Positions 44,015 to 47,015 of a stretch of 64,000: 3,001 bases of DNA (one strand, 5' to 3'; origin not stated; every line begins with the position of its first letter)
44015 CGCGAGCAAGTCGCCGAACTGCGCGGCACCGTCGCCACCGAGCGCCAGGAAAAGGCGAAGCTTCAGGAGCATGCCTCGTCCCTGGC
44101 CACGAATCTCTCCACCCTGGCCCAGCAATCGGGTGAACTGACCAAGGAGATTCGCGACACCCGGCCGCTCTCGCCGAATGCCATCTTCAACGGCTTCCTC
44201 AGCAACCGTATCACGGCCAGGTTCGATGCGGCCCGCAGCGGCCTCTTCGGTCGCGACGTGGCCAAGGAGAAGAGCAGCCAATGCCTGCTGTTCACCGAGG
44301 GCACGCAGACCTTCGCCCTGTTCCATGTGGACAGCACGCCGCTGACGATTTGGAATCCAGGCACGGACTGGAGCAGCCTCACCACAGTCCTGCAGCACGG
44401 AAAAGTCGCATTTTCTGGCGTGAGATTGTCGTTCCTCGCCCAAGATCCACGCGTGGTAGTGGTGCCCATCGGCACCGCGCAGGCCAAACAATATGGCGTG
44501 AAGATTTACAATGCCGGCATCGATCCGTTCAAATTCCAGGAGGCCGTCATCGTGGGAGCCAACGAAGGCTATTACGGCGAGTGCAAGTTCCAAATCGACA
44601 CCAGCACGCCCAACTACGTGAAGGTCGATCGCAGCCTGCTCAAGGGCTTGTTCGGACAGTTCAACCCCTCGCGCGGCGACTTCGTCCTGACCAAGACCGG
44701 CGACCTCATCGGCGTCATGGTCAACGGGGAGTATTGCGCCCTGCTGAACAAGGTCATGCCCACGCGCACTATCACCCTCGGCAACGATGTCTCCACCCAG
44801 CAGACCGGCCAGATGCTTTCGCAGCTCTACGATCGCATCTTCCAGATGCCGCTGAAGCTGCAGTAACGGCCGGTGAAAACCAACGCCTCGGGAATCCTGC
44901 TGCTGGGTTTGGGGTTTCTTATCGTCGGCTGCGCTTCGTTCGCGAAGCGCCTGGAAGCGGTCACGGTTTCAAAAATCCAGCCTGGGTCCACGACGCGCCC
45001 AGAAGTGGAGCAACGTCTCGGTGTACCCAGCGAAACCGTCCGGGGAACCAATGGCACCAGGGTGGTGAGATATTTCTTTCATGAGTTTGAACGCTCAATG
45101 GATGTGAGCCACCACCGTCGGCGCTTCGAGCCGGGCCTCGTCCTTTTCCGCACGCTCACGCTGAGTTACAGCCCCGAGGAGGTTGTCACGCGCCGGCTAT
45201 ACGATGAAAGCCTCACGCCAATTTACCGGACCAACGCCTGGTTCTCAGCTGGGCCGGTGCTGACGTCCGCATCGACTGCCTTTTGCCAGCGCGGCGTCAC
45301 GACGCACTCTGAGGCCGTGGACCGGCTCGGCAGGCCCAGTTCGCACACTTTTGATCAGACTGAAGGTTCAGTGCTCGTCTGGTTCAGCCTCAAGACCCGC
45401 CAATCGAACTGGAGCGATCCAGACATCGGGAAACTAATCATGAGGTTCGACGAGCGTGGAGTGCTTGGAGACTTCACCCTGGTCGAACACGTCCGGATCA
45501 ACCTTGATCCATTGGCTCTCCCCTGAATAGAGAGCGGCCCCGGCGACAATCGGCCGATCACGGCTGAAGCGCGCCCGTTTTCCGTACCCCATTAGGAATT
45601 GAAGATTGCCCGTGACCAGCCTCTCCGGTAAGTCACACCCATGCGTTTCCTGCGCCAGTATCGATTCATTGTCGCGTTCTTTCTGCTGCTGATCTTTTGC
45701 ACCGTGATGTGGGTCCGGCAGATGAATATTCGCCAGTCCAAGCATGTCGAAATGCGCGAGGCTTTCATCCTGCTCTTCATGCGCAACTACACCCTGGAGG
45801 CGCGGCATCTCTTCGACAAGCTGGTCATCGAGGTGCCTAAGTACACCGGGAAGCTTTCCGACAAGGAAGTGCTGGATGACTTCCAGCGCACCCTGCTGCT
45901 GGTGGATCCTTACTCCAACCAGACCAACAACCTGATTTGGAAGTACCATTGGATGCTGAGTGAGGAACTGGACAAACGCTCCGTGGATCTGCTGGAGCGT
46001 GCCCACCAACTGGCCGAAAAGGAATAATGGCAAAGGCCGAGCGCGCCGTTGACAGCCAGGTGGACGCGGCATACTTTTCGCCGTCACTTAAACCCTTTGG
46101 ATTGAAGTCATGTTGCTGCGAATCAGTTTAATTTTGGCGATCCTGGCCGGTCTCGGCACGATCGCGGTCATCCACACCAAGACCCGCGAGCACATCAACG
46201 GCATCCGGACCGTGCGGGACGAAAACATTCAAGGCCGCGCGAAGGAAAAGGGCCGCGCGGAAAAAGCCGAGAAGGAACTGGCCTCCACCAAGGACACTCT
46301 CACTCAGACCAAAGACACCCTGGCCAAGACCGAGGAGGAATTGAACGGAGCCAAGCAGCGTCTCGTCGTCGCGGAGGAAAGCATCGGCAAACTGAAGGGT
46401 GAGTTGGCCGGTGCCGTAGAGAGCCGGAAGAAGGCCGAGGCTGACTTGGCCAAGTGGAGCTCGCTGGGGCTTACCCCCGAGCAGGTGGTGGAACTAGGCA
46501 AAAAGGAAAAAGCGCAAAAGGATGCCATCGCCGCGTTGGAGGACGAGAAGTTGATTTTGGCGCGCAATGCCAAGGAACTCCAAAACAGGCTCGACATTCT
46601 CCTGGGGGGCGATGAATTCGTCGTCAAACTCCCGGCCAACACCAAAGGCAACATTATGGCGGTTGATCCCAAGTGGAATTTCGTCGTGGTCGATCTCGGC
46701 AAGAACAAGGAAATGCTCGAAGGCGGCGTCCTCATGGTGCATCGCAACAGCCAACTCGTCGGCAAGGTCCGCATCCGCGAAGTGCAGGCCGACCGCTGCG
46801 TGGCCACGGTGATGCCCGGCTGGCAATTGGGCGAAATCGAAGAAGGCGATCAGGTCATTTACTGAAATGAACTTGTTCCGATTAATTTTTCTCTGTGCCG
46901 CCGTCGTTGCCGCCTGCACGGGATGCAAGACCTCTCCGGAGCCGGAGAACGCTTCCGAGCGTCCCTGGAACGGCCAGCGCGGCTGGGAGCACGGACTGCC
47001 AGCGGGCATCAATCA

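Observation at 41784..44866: Coupled MotA/TolQ/ExbB-like and ExbD/TolR-like gene pair in which the B-type subunit carries a ~200-aa coiled coil and a Ser-less protease-like head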

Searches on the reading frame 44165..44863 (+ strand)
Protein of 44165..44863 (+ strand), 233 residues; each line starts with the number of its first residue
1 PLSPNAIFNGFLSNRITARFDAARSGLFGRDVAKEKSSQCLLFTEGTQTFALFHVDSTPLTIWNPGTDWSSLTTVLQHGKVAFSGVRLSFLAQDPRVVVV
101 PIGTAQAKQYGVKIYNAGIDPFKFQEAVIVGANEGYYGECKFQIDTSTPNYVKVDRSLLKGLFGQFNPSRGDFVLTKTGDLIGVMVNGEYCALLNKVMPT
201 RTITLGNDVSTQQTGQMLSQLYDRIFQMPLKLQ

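Call 33: search_solved_structures(query=A3, max_evalue=10, show_alignments=4)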
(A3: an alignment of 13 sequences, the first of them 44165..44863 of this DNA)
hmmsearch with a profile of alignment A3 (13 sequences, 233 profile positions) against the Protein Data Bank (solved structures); distinct sequences matched with E-value up to 10: 2.
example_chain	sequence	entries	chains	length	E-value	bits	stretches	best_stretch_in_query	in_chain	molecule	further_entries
5b0p_A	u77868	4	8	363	0.28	13.7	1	92-134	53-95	Lin0857 protein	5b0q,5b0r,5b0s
4k7e_A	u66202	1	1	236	2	10.9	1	93-161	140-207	Nucleoprotein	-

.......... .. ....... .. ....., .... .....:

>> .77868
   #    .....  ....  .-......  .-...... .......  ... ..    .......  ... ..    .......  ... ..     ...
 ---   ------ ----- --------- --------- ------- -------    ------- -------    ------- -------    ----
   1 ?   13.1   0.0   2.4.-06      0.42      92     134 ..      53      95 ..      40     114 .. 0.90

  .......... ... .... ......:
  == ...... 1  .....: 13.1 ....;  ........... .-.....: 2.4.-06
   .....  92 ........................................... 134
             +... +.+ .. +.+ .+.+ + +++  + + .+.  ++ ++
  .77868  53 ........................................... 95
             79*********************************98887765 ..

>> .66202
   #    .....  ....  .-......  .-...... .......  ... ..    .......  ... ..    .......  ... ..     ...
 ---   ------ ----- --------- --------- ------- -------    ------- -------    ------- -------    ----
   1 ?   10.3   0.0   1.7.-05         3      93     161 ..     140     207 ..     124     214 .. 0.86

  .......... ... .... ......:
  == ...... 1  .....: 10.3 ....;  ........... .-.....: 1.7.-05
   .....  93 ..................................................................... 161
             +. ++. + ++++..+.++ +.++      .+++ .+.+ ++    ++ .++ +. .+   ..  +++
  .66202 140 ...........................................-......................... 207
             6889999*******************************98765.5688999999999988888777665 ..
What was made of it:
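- On S1/HtrA (chymotrypsin-fold) serine proteases: No S1 hit by hmmsearch against PDB sequences (call 33).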

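Call 34: search_protein_families(library=pfam, alignment_id=A3, max_evalue=10)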
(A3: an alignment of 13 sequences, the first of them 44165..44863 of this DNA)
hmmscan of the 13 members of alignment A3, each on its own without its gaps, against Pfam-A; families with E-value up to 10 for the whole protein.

A. member 1, window:44165-44863:+ (233 aa): 0 families

B. families by the number of members that match (of 13 scanned): 2 families
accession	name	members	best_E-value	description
PF08159.17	NUC153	3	0.013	NUC153 domain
PF10765.14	Phage_P22_NinX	1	0.13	Bacteriophage P22, NinX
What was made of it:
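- On S1/HtrA (chymotrypsin-fold) serine proteases: No Pfam hit in 13 head sequences at E<=10 (call 34).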

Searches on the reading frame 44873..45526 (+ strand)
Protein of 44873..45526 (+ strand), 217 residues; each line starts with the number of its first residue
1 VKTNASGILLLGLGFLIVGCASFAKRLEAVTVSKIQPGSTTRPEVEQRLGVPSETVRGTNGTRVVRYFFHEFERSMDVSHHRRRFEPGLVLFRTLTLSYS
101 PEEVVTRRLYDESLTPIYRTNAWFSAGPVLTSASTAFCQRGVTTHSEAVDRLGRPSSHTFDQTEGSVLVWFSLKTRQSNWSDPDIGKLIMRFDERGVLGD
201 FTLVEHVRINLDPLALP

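Call 3: search_protein_families(library=pfam, proteins=[window:44873-45526:+], max_evalue=1)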
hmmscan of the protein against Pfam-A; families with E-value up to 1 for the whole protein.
window:44873-45526:+ (217 aa): 1 family
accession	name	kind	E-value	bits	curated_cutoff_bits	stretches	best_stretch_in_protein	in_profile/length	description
PF10802.14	DUF2540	-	0.18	12.4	25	1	62-107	10-57/75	Protein of unknown function (DUF2540)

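Call 4: search_protein_families(library=ncbifam, proteins=[window:44873-45526:+], max_evalue=1)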
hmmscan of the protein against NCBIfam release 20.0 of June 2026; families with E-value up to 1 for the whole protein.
window:44873-45526:+ (217 aa): 1 family
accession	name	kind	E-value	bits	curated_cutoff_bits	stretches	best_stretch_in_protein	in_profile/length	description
NF047813.1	LIC13410_lipo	equivalog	0.021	14.9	180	0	146-177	56-84/123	LIC13410 family lipoprotein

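Call 5: search_protein_families(library=padloc, proteins=[window:44873-45526:+], max_evalue=1)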
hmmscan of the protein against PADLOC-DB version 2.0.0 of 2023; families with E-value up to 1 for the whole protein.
window:44873-45526:+ (217 aa): 0 families

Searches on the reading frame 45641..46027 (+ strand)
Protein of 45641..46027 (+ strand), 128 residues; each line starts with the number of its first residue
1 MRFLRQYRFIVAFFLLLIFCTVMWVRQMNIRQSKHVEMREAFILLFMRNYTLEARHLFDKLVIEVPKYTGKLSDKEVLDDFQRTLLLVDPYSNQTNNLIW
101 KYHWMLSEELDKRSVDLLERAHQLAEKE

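Call 3: search_protein_families(library=pfam, proteins=[window:45641-46027:+], max_evalue=1)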
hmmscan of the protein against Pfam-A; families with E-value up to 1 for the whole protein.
window:45641-46027:+ (128 aa): 0 families

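Call 4: search_protein_families(library=ncbifam, proteins=[window:45641-46027:+], max_evalue=1)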
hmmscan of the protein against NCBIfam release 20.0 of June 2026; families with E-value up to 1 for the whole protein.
window:45641-46027:+ (128 aa): 1 family
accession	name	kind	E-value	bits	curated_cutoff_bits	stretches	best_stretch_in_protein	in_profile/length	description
NF010545.0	PRK13935.1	equivalog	0.081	12.2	365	1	34-110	134-209/254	stationary phase survival protein SurE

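Call 5: search_protein_families(library=padloc, proteins=[window:45641-46027:+], max_evalue=1)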
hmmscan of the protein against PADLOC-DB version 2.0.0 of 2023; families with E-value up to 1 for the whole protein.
window:45641-46027:+ (128 aa): 0 families

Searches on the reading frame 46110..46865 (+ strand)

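Call 3: search_protein_families(library=pfam, proteins=[window:46110-46865:+], max_evalue=1)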
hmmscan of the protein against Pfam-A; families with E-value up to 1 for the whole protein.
window:46110-46865:+ (251 aa): 4 families
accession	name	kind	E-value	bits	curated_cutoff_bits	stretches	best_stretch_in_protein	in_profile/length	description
PF05911.16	FPP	-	0.024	13.3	40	1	46-145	690-790/871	Filament-like plant protein, long coiled-coil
PF25078.1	DUF7801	-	0.075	13.7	33.2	1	65-164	4-100/155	Domain of unknown function (DUF7801)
PF16810.10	RXLR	-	0.096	13.5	26.9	1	31-133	32-119/141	RXLR phytopathogen effector protein, Avirulence activity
PF06818.20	Fez1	-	0.4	11.6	34.4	1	47-137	44-124/199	Fez1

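Call 4: search_protein_families(library=ncbifam, proteins=[window:46110-46865:+], max_evalue=1)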
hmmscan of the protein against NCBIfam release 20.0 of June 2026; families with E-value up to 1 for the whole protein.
window:46110-46865:+ (251 aa): 10 families
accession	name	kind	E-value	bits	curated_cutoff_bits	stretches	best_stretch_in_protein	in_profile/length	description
TIGR04320.1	Surf_Exclu_PgrA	domain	0.00013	21.4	70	1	30-139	241-350/360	SEC10/PgrA surface exclusion domain-containing protein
TIGR02168.1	SMC_prok_B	equivalog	0.0016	16.3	567.35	1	34-160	784-925/1181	chromosome segregation protein SMC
NF003034.1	PRK03918.1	equivalog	0.029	12.3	700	1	29-162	206-331/878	DNA double-strand break repair ATPase Rad50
NF045780.1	TrlF_fam_ATP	equivalog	0.034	12.8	350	1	42-162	558-682/944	TrlF family AAA-like ATPase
NF045487.1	ASRP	equivalog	0.091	11.3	300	1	33-159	134-256/593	archaea-specific SMC-related protein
TIGR01808.1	CM_M_hiGC-arch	equivalog_domain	0.098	12.8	52.15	1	78-121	17-59/74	chorismate mutase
NF002572.0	PRK02224.1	equivalog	0.14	10.4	1087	1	23-115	338-430/888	DNA double-strand break repair ATPase Rad50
NF008438.0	PRK11281.1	equivalog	0.32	8.7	991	1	34-139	35-144/1113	mechanosensitive channel MscK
TIGR04211.1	SH3_and_anchor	equivalog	0.81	9.3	65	0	38-111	56-129/198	TIGR04211 family SH3 domain-containing protein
NF047368.1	collar_FlbB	equivalog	0.88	9.3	110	1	46-128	58-142/193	periplasmic-type flagellar collar protein FlbB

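Call 5: search_protein_families(library=padloc, proteins=[window:46110-46865:+], max_evalue=1)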
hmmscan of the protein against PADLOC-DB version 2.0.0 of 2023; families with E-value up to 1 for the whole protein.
window:46110-46865:+ (251 aa): 11 families
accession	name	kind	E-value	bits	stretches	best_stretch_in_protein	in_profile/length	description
PDLC00512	JetC1|JetC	-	0.0019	14.3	1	32-147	673-788/1123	DUF3584 domain; MukB-like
PDLC00580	JetC3|JetC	-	0.0034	13.6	1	47-159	346-458/1068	DUF3584 domain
PDLC03868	LmuB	-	0.0035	13.7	1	40-158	658-784/1035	-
PDLC03864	LmuB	-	0.0047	13.5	1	44-159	400-515/657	-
PDLC00582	JetC3|JetC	-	0.022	10.6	1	27-147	784-904/1472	DUF3584 domain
PDLC00553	JetC2|JetC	-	0.022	10.6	1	48-154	924-1027/1361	DUF3584 domain; MukB-like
PDLC03859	LmuB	-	0.032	11.4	1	51-163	356-474/611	-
PDLC00583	JetC3|JetC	-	0.037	9.8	1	49-185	522-653/1471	DUF3584 domain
PDLC00518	JetC1|JetC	-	0.056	9.2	1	44-159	692-810/1112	DUF3584 domain; MukB-like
PDLC03863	LmuB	-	0.24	8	1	51-150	344-444/610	-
PDLC03862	LmuB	-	0.32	7.3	1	50-165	383-499/643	-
